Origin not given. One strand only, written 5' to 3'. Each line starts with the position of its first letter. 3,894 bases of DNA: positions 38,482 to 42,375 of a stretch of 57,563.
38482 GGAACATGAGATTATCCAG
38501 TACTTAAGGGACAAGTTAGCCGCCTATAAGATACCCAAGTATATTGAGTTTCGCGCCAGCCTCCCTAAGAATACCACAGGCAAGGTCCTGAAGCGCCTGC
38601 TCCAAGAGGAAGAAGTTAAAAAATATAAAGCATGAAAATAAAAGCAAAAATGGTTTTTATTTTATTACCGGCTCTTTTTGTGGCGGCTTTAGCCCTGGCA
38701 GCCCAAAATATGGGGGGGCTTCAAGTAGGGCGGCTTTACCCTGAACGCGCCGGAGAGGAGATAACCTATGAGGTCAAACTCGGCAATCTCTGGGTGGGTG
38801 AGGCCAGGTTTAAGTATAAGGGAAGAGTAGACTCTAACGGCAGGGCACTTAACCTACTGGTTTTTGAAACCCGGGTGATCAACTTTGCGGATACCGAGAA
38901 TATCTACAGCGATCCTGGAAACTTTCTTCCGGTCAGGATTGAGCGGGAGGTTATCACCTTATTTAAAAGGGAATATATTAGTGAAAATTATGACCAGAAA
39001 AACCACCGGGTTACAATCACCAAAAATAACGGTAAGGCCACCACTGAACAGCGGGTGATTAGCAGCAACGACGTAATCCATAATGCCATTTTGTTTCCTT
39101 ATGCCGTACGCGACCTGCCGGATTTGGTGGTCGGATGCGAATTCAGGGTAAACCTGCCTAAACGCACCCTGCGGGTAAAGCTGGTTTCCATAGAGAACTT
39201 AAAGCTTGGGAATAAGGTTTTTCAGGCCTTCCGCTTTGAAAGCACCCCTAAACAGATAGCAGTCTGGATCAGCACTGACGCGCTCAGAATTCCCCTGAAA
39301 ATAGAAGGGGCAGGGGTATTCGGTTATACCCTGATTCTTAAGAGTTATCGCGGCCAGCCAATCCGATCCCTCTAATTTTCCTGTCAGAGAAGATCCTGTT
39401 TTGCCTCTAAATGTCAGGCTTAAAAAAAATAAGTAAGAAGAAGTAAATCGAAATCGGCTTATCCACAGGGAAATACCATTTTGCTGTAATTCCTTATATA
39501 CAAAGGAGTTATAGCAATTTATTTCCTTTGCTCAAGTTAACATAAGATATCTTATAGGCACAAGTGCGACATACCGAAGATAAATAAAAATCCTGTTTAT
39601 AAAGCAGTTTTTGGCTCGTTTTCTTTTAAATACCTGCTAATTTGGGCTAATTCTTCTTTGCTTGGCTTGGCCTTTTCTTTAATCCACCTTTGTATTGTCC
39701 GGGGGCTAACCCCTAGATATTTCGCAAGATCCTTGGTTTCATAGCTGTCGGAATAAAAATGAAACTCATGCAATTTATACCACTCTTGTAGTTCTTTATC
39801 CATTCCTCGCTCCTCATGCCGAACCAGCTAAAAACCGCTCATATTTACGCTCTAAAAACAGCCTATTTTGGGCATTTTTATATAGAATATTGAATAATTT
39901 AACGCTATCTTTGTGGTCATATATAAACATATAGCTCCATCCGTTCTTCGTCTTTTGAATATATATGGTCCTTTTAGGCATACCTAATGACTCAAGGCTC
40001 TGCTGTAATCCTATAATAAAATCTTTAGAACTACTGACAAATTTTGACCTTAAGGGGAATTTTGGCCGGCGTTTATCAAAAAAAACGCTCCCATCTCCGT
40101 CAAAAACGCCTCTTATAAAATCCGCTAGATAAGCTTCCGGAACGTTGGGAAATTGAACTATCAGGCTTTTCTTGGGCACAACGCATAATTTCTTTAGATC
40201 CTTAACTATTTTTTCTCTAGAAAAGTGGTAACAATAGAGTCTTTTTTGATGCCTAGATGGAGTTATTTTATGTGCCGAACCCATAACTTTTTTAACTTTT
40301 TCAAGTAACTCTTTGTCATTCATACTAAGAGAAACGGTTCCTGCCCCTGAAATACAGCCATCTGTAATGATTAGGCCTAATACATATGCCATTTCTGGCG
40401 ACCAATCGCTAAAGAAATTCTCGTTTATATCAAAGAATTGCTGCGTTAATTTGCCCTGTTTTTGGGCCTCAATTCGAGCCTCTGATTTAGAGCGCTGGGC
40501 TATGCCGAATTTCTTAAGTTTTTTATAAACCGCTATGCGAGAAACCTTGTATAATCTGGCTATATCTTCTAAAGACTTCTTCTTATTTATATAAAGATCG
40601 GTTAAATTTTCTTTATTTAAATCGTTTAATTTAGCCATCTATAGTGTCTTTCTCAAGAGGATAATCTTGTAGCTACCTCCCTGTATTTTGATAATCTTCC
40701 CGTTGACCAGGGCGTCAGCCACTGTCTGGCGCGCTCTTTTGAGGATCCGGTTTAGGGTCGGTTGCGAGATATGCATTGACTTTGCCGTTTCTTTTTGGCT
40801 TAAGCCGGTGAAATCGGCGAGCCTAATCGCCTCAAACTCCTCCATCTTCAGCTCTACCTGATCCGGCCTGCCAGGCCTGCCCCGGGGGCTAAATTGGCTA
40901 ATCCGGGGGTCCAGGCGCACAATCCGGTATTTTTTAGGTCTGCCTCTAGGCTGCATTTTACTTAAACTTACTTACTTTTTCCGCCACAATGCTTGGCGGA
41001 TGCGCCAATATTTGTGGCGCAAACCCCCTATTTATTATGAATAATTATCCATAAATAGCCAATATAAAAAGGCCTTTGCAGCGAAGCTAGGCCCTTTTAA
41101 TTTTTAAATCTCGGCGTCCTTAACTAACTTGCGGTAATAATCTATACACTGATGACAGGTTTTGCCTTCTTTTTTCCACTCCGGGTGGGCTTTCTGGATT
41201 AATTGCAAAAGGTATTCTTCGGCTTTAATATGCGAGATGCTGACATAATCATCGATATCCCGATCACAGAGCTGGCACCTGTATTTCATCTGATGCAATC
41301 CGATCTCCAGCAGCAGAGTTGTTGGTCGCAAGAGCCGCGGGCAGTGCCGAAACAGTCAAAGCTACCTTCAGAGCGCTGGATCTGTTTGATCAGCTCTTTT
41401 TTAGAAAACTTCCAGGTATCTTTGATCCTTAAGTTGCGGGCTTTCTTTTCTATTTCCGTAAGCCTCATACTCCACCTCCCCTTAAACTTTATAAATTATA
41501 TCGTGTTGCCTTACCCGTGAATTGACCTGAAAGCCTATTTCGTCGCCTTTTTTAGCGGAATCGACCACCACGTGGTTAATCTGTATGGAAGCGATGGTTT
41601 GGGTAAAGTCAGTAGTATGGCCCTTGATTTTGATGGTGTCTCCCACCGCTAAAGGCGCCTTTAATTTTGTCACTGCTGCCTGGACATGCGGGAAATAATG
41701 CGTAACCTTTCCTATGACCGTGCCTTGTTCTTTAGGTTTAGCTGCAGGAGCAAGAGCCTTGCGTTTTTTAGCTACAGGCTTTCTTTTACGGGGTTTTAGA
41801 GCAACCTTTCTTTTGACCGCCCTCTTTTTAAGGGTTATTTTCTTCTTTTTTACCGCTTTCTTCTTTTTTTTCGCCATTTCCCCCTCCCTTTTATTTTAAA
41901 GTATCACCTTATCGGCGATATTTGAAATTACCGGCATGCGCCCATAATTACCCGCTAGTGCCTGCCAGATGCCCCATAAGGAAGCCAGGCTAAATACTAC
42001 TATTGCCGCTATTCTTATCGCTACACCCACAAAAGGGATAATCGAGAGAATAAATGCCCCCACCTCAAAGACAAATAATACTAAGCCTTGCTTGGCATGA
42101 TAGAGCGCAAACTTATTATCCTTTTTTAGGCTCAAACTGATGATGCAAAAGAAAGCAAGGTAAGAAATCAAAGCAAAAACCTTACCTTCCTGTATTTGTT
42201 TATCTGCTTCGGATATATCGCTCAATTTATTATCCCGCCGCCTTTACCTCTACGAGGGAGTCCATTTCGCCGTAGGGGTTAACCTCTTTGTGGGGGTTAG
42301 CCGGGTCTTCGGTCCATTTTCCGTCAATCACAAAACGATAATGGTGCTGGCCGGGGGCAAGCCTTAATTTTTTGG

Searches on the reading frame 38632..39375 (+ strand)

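Call 18: search_protein_families(library=pfam, proteins=[window:38632-39375:+], max_evalue=0.0001)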
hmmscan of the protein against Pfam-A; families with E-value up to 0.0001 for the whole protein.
window:38632-39375:+ (247 aa): 1 family
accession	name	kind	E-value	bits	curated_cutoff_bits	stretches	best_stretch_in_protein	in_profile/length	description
PF11306.15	DUF3108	-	5.4e-10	39.9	26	1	45-227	1-198/209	Protein of unknown function (DUF3108)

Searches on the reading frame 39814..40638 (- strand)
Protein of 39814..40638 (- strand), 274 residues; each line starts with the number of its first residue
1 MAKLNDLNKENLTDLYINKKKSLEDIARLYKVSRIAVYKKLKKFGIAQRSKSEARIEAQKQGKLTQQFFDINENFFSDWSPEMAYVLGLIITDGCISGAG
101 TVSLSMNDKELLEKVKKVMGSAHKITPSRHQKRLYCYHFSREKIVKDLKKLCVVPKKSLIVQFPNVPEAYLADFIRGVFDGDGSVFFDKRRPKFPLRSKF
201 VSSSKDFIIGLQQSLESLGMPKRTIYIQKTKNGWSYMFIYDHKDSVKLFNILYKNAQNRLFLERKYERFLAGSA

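Call 3: search_protein_families(library=pfam, proteins=[window:39814-40638:-], max_evalue=0.01)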
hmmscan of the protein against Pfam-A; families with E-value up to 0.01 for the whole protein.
window:39814-40638:- (274 aa): 4 families
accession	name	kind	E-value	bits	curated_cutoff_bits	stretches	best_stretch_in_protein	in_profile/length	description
PF14528.11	LAGLIDADG_3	-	4.1e-17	62.7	22.5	2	170-244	2-73/82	LAGLIDADG-like domain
PF14420.11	Clr5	-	0.00011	22.7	22.3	0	9-29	9-29/54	Clr5 domain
PF04297.20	UPF0122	-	0.00019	22.1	22.7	1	11-57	24-69/101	Putative helix-turn-helix protein, YlxM / p13 like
PF02796.21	HTH_7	-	0.0078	16.8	23.8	0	15-43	17-44/45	Helix-turn-helix domain of resolvase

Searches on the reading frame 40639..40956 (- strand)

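Call 3: search_protein_families(library=pfam, proteins=[window:40639-40956:-], max_evalue=0.01)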
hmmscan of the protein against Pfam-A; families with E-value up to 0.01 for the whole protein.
window:40639-40956:- (105 aa): 13 families
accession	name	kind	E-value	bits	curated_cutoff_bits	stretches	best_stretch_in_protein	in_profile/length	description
PF02001.22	DUF134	-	1.2e-27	96.7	27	1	1-98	1-97/98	Protein of unknown function DUF134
PF08281.18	Sigma70_r4_2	-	6e-07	29.4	25.7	1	39-78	14-53/54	Sigma-70, region 4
PF04545.22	Sigma70_r4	-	5.2e-06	26.3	24.1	1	36-77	5-46/50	Sigma-70, region 4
PF07638.17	Sigma70_ECF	-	4.2e-05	24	21.1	1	37-83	137-183/185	ECF sigma factor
PF13384.12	HTH_23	-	6.8e-05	23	24.6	1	42-76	9-42/50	Homeodomain-like domain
PF20432.4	Xre-like-HTH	-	0.0001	23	25.8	1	44-76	16-47/63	Antitoxin Xre-like helix-turn-helix domain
PF13412.12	HTH_24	-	0.00032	20.7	21.9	1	51-74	17-40/48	Winged helix-turn-helix DNA-binding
PF13518.12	HTH_28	-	0.00063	20.2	25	1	42-85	4-46/52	Helix-turn-helix domain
PF01381.28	HTH_3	-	0.00069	20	23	1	51-74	9-32/55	Helix-turn-helix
PF13551.12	HTH_29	-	0.0014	19.2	28.1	1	51-86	11-47/64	Winged helix-turn helix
PF13744.12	HTH_37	-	0.0031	17.7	27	1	31-75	10-56/80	Helix-turn-helix domain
PF00126.33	HTH_1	-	0.0056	17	26.6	1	53-85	15-47/60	Bacterial regulatory helix-turn-helix protein, lysR family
PF13560.12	HTH_31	-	0.0093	16.7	27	0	50-78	13-41/64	Helix-turn-helix domain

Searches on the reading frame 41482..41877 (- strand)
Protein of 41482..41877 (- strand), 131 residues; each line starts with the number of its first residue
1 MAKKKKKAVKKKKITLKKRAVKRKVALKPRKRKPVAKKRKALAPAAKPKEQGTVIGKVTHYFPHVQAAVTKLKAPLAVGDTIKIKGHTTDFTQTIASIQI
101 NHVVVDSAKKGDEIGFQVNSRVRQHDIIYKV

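Call 3: search_protein_families(library=pfam, proteins=[window:41482-41877:-], max_evalue=0.01)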
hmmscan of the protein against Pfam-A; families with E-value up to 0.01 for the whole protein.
window:41482-41877:- (131 aa): 1 family
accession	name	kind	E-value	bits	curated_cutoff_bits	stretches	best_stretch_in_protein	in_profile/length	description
PF03144.31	GTP_EFTU_D2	-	0.0092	16.8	30.3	0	77-118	14-58/73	Elongation factor Tu domain 2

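Call 4: search_protein_families(library=ncbifam, proteins=[window:41482-41877:-], max_evalue=0.01)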
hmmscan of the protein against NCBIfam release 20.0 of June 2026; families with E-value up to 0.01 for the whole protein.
window:41482-41877:- (131 aa): 1 family
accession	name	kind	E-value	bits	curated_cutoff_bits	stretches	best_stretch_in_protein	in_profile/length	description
NF008969.0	PRK12317.1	subfamily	0.0039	15.8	502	1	76-126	253-300/426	elongation factor 1-alpha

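Call 60: search_protein_families(library=pfam, proteins=[window:41482-41877:-], max_evalue=1)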
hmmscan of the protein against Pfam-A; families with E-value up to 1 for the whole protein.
window:41482-41877:- (131 aa): 4 families
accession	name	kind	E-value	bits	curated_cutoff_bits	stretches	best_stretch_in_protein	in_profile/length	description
PF03144.31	GTP_EFTU_D2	-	0.0092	16.8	30.3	1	77-118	14-58/73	Elongation factor Tu domain 2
PF16325.11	Peptidase_U32_C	-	0.037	14.6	28.2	1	53-128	4-82/83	Peptidase family U32 C-terminal domain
PF09953.15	DUF2187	-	0.039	14.4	24.7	1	78-112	5-39/60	Uncharacterized protein conserved in bacteria (DUF2187)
PF00337.29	Gal-bind_lectin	-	0.095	12.6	22.1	1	70-129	4-59/132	Galactoside-binding lectin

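Call 65: search_solved_structures(query=A5, max_evalue=10, show_alignments=2)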
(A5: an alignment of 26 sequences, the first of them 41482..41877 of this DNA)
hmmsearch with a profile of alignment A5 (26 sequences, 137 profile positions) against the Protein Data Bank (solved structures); distinct sequences matched with E-value up to 10: 21.
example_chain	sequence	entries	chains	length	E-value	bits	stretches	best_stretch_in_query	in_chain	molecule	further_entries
5izk_A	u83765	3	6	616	0.003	21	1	78-125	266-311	Selenocysteine-specific elongation factor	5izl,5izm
7zjw_E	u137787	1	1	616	0.0031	21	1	78-125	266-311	eEFSec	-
7a5g_Z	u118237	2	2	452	0.062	16.8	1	80-125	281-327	Elongation factor Tu, mitochondrial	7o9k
9pra_Ag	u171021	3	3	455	0.063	16.8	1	80-125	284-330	Elongation factor Tu, mitochondrial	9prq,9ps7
3wy9_A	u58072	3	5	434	0.086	16.3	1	78-126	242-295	Elongation factor 1-alpha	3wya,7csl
7tql_1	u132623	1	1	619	0.12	15.9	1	100-124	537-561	Eukaryotic translation initiation factor 5B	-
9kn6_5B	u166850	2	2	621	0.12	15.9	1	100-124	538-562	Eukaryotic translation initiation factor 5B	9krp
1xb2_A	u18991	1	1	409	0.17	15.4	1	80-125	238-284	Elongation factor Tu, mitochondrial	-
1d2e_A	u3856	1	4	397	0.21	15.1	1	80-125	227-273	ELONGATION FACTOR TU (EF-TU)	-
8pj3_0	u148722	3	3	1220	0.27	14.7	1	100-124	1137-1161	Eukaryotic translation initiation factor 5B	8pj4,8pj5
4ujc_AB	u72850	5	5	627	0.4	14.2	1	100-124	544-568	EIF5B | Eukaryotic translation initiation factor 5B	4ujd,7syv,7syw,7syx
1mj1_A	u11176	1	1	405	0.53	13.8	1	80-125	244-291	Elongation Factor Tu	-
4ac9_A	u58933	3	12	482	0.55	13.7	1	80-125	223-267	MJ0495-LIKE PROTEIN | TRANSLATION ELONGATION FACTOR SELB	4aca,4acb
6woo_1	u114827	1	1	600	0.56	13.7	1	93-119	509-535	eIF5B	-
3wbi_A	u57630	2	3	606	0.57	13.7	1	93-119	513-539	Eukaryotic translation initiation factor 5B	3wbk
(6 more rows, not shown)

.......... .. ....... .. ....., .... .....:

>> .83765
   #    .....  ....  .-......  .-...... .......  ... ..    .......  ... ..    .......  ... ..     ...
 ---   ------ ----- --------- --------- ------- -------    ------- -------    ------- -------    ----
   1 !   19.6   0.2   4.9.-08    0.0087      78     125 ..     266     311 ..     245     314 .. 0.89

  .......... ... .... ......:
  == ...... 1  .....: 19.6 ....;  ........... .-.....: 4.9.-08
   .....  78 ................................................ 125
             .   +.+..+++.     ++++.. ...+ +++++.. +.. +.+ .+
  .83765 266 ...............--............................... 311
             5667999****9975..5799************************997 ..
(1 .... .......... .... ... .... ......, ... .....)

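Call 66: search_protein_families(library=pfam, alignment_id=A5, max_evalue=0.01)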
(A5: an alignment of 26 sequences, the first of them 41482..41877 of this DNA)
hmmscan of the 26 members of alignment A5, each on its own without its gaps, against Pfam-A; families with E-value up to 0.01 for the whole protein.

A. member 1, window:41482-41877:- (131 aa): 1 family
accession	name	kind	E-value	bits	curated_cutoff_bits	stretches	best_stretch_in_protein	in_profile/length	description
PF03144.31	GTP_EFTU_D2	-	0.0092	16.8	30.3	0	77-118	14-58/73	Elongation factor Tu domain 2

B. families by the number of members that match (of 26 scanned): 7 families
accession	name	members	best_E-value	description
PF03144.31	GTP_EFTU_D2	12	3.5e-05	Elongation factor Tu domain 2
PF16325.11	Peptidase_U32_C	2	0.00043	Peptidase family U32 C-terminal domain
PF22042.2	EF-G_D2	1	0.0013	Elongation factor G domain 2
PF14578.12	GTP_EFTU_D4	1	0.0026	Elongation factor Tu domain 4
PF07382.16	HC2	1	0.003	Histone H1-like nucleoprotein HC2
PF02933.23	CDC48_2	1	0.0069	Cell division protein 48 (CDC48), domain 2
PF17952.6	Cas6_N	1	0.0094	Cas6 N-terminal domain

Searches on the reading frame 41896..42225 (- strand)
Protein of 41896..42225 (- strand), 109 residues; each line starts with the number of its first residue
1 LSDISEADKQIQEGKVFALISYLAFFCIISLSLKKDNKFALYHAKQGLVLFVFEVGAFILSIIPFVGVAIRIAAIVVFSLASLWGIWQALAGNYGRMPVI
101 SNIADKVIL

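Call 3: search_protein_families(library=pfam, proteins=[window:41896-42225:-], max_evalue=0.01)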
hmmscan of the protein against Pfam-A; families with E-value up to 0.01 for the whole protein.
window:41896-42225:- (109 aa): 0 families

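Call 4: search_protein_families(library=ncbifam, proteins=[window:41896-42225:-], max_evalue=0.01)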
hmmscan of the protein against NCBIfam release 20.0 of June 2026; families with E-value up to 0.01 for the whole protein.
window:41896-42225:- (109 aa): 0 families

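Call 60: search_protein_families(library=pfam, proteins=[window:41896-42225:-], max_evalue=1)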
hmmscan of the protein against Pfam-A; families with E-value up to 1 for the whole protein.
window:41896-42225:- (109 aa): 0 families
